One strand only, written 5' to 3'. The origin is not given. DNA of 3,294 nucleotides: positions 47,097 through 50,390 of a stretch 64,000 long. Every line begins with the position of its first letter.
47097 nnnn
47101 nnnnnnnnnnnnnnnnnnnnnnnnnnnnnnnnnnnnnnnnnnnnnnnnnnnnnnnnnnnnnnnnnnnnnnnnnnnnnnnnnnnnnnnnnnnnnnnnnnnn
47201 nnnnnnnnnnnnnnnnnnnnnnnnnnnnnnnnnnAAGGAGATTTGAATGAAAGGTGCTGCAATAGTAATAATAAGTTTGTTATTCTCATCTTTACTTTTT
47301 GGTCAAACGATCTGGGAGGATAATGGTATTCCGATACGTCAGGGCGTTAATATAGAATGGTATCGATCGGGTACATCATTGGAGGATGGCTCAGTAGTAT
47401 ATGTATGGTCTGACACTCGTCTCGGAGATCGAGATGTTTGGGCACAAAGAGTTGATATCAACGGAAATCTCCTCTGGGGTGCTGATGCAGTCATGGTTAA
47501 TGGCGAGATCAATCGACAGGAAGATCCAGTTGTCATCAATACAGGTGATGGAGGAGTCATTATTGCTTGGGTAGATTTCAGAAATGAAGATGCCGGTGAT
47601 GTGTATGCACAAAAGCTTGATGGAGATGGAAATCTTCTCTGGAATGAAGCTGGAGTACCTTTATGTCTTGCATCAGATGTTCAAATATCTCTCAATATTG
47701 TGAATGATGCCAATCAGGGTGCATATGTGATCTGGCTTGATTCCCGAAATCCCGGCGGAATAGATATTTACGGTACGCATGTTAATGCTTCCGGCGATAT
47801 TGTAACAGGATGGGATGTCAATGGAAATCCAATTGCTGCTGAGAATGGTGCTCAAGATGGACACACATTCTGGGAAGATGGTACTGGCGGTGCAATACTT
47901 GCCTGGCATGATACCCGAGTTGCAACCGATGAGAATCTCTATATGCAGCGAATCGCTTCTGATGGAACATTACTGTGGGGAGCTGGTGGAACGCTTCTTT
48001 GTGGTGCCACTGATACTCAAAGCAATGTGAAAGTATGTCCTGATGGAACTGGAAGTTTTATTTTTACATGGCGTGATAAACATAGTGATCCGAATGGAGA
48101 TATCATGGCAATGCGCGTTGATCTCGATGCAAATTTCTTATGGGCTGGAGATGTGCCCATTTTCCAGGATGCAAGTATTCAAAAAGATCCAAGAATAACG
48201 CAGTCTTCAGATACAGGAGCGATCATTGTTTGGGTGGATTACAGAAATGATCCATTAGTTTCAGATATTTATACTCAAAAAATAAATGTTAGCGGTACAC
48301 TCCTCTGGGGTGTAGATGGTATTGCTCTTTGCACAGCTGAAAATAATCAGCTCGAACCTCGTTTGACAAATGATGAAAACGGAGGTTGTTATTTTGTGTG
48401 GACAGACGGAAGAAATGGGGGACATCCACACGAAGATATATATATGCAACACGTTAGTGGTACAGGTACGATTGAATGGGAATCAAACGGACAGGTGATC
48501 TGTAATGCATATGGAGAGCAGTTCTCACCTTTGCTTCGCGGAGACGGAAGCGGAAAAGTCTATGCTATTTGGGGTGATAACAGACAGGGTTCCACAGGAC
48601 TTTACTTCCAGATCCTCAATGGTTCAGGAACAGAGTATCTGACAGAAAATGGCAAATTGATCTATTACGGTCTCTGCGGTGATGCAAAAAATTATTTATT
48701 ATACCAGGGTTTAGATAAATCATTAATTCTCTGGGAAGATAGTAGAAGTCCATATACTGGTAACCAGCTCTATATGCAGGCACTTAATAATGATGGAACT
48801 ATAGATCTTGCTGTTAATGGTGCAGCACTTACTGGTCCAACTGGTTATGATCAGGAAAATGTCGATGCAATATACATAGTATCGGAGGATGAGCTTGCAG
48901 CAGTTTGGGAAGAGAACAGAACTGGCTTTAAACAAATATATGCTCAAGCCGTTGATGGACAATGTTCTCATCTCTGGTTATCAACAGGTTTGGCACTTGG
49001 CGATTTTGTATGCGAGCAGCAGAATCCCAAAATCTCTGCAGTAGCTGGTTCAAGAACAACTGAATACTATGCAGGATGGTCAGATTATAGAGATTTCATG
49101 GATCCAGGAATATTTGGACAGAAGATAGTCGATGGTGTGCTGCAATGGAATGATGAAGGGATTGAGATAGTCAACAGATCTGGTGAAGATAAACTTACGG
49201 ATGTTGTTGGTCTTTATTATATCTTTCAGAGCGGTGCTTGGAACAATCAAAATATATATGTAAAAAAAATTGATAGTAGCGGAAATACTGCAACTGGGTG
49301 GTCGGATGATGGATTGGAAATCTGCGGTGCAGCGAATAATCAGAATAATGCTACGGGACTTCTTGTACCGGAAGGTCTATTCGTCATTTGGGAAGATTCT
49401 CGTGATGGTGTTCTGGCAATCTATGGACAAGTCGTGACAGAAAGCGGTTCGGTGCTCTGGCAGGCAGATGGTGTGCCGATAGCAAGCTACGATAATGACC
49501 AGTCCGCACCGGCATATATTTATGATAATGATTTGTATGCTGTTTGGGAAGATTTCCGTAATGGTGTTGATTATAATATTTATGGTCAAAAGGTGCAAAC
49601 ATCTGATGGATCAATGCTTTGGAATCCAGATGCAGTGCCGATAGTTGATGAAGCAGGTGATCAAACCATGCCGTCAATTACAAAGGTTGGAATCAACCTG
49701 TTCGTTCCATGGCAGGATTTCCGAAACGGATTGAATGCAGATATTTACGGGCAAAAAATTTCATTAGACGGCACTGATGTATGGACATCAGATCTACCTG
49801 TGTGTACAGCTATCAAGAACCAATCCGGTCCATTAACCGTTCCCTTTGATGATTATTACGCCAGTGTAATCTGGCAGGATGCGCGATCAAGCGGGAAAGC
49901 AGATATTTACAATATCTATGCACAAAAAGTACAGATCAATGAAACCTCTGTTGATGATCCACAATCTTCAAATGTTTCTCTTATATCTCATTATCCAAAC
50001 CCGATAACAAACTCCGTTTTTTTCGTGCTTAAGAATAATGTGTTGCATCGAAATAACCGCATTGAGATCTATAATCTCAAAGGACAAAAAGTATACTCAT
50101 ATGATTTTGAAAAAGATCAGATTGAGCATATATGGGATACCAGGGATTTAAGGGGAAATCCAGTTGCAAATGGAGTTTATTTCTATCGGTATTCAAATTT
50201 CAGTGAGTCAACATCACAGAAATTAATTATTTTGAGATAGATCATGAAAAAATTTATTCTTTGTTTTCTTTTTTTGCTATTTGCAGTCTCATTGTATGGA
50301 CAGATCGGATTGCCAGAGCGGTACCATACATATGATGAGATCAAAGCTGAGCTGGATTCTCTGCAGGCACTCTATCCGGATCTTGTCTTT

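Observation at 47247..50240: T9SS cargo protein built from ~16 tandem ~55-aa repeats of an unrecognised type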

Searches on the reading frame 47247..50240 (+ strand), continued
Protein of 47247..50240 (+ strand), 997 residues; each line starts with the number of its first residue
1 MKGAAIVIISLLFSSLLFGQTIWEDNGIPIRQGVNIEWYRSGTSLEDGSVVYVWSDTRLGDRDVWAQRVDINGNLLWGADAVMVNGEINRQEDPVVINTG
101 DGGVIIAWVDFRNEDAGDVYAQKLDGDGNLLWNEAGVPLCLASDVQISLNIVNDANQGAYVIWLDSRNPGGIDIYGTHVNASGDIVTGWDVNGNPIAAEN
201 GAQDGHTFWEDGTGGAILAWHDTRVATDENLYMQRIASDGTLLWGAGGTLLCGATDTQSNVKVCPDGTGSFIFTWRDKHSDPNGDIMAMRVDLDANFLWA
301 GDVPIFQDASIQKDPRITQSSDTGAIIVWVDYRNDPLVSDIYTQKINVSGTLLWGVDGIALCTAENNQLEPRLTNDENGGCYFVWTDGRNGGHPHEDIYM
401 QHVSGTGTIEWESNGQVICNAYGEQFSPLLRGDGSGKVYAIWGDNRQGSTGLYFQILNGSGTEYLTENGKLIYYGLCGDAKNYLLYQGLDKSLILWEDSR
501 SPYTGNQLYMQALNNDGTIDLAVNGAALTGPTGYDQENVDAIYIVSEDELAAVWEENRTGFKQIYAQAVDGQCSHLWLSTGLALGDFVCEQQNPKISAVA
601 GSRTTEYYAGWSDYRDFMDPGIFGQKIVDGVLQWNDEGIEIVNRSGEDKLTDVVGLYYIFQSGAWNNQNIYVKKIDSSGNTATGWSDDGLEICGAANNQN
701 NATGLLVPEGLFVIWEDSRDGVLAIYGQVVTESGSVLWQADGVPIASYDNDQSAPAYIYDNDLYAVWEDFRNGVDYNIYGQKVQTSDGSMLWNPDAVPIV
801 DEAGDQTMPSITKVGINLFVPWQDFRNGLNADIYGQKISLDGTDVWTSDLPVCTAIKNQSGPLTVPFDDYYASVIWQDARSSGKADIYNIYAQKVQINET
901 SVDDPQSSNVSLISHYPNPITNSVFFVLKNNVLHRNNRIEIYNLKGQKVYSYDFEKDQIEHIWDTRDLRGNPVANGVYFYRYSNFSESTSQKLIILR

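Call 86: search_protein_families(library=pfam, alignment_id=A3, max_evalue=0.01)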
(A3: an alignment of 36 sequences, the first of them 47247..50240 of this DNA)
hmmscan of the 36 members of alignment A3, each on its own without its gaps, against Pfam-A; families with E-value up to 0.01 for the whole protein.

A. member 1, window:47247-50240:+ (997 aa): 2 families
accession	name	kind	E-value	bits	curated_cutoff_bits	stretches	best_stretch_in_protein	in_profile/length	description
PF18962.6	Por_Secre_tail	-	1.5e-09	38.4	27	1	916-995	2-75/75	Secretion system C-terminal sorting domain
PF13585.12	CHU_C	-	5.7e-06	26.8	27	1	924-984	17-72/86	CHU_C Type IX secretion signal domain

B. families by the number of members that match (of 36 scanned): 10 families
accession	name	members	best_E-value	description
PF18962.6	Por_Secre_tail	36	5.5e-11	Secretion system C-terminal sorting domain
PF13860.13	FlgD_ig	34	8.8e-12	FlgD Ig-like domain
PF13585.12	CHU_C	34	1.1e-08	CHU_C Type IX secretion signal domain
PF04616.20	Glyco_hydro_43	11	2.1e-08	Glycosyl hydrolases family 43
PF03640.20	Lipoprotein_15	9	4.6e-07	Secreted repeat of unknown function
PF24797.1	Beta-prop_WDR35_TULP_N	2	0.0014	WDR35/TULP4 N-terminal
PF09385.16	HisK_N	1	0.00023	Histidine kinase N terminal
PF21414.2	SMK_beta_su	1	0.0014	Salt-mediated killer protoxin 1, beta subunit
PF13448.11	DUF4114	1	0.0023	Domain of unknown function (DUF4114)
PF21910.2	GH85_C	1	0.0042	GH85 endohexosaminidases, C-terminal domain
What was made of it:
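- On GH43 glycoside hydrolase: 11 of 36 orthologues give matches at E <= 0.01 (best E 2.1e-8; call 86).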

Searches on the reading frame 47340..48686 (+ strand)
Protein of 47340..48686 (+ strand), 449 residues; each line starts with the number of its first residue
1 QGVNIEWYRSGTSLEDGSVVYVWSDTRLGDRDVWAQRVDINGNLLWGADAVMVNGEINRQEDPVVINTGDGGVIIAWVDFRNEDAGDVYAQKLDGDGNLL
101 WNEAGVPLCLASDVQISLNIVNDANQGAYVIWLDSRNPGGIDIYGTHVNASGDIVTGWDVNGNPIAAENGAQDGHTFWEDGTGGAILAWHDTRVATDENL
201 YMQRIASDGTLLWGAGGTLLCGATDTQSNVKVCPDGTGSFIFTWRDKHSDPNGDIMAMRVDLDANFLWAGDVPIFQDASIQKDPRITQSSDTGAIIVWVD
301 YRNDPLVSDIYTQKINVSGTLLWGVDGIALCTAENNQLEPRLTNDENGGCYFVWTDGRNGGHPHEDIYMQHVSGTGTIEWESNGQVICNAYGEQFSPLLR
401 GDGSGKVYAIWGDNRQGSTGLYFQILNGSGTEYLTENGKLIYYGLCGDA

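Call 97: predict_structure(protein=window:47340-48686:+)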
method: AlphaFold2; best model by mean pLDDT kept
length: 449 residues; sequences in the alignment: 1
mean_pLDDT: 53.1   pTM: 0.46
mean pLDDT of the five models: 53.1, 45.9, 42.7, 35.6, 31.5
residues with pLDDT >= 90: 0; 70-90: 43; 50-70: 216; < 50: 190
segments of 3 or more residues with pLDDT < 50: 1-9, 49-51, 82-85, 105-119, 134-143, 153-176, 191-198, 214-229, 269-271, 276-289, 302-308, 326-339, 356-365, 383-397, 412-420, 432-449
pLDDT, mean of each block of 10 residues (from residue 1): 37 68 61 75 68 53 63 70 55 76 48 41 53 45 52 43 34 45 59 46 61 46 41 58 59 61 58 47 48 63 48 67 53 42 62 53 49 66 41 45 58 45 55 40 31
secondary structure, 60 per line:
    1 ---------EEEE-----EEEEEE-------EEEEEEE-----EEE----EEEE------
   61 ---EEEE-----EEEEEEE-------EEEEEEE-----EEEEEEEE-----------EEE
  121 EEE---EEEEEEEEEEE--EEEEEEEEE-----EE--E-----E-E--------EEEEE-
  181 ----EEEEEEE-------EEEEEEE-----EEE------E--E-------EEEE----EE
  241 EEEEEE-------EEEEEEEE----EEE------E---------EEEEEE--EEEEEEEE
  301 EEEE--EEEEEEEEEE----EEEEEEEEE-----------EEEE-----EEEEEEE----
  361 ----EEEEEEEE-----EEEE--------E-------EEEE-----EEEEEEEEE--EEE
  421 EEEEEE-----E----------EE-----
elements in order: E10-13 E19-24 E32-38 E44-46 E51-54 E64-67 E73-79 E87-93 E99-106 E118-123 E127-137 E140-148 E175-179 E185-191 E199-205 E211-213 E231-234 E239-246 E254-261 E266-268 E285-290 E293-304 E307-316 E321-329 E341-344 E350-356 E365-372 E378-381 E398-401 E407-415 E418-426
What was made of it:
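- Tried and rejected: The single-sequence model was unusable (pLDDT 53; call 97) and was discarded.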
